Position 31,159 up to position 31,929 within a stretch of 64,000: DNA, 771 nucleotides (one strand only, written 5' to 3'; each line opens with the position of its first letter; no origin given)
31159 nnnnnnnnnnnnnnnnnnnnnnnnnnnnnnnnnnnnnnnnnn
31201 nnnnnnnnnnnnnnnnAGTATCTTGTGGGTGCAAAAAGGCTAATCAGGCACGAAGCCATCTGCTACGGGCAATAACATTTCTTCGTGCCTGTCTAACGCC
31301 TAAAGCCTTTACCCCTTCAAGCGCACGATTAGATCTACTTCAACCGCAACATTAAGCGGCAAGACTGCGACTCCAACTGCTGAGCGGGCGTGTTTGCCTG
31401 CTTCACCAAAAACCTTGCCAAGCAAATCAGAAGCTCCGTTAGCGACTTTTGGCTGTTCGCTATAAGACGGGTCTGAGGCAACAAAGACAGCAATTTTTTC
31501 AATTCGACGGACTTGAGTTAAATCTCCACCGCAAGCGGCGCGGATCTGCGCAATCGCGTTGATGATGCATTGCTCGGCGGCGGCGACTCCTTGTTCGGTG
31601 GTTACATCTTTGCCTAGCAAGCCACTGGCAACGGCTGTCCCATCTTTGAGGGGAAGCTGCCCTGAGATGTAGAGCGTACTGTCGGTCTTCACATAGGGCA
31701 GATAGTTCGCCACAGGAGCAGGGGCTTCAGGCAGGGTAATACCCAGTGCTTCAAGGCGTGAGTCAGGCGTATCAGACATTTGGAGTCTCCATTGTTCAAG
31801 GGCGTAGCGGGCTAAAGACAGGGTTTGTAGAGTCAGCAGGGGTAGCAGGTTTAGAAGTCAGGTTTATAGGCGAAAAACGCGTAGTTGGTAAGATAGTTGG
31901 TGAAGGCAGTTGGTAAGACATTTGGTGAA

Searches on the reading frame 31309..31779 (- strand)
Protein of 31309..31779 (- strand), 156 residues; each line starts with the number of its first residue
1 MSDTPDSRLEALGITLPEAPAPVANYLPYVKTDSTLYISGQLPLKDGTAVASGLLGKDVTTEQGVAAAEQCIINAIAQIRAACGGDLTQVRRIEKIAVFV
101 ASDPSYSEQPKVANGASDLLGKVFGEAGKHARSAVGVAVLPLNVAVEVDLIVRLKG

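Call 69: find_encoding_contigs(protein=window:31309-31779:-, flank=10000, max_places=10)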
Protein window:31309-31779:- (156 aa): 4 contigs read that carry it; 2 places shown.
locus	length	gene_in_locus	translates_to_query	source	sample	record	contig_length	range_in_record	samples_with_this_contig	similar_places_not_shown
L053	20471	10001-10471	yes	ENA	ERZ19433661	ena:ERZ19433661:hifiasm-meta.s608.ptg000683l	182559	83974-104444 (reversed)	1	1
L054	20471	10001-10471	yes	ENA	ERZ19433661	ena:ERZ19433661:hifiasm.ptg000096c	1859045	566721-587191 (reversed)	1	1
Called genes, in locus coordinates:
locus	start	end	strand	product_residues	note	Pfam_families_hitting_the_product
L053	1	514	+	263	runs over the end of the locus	PF00106:adh_short, PF08659:KR, PF13561:adh_short_C2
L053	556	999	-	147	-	PF04828:GFA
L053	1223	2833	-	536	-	PF06253:MTTB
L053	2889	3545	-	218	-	PF02632:BioY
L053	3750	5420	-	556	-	PF01268:FTHFS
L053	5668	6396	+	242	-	PF02607:B12-binding_2, PF02310:B12-binding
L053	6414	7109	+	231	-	PF07796:DUF1638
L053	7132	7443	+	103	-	PF13769:Virulence_fact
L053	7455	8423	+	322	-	-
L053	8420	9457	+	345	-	PF01300:Sua5_yciO_yrdC, PF03481:Sua5_C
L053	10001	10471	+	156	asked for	PF14588:YjgF_endoribonc, PF01042:Ribonuc_L-PSP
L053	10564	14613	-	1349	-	-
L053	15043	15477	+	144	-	PF05071:NDUFA12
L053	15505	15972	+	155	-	PF02470:MlaD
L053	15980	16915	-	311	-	PF21088:MS_channel_1st, PF00924:MS_channel_2nd, PF21082:MS_channel_3rd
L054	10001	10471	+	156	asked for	PF14588:YjgF_endoribonc, PF01042:Ribonuc_L-PSP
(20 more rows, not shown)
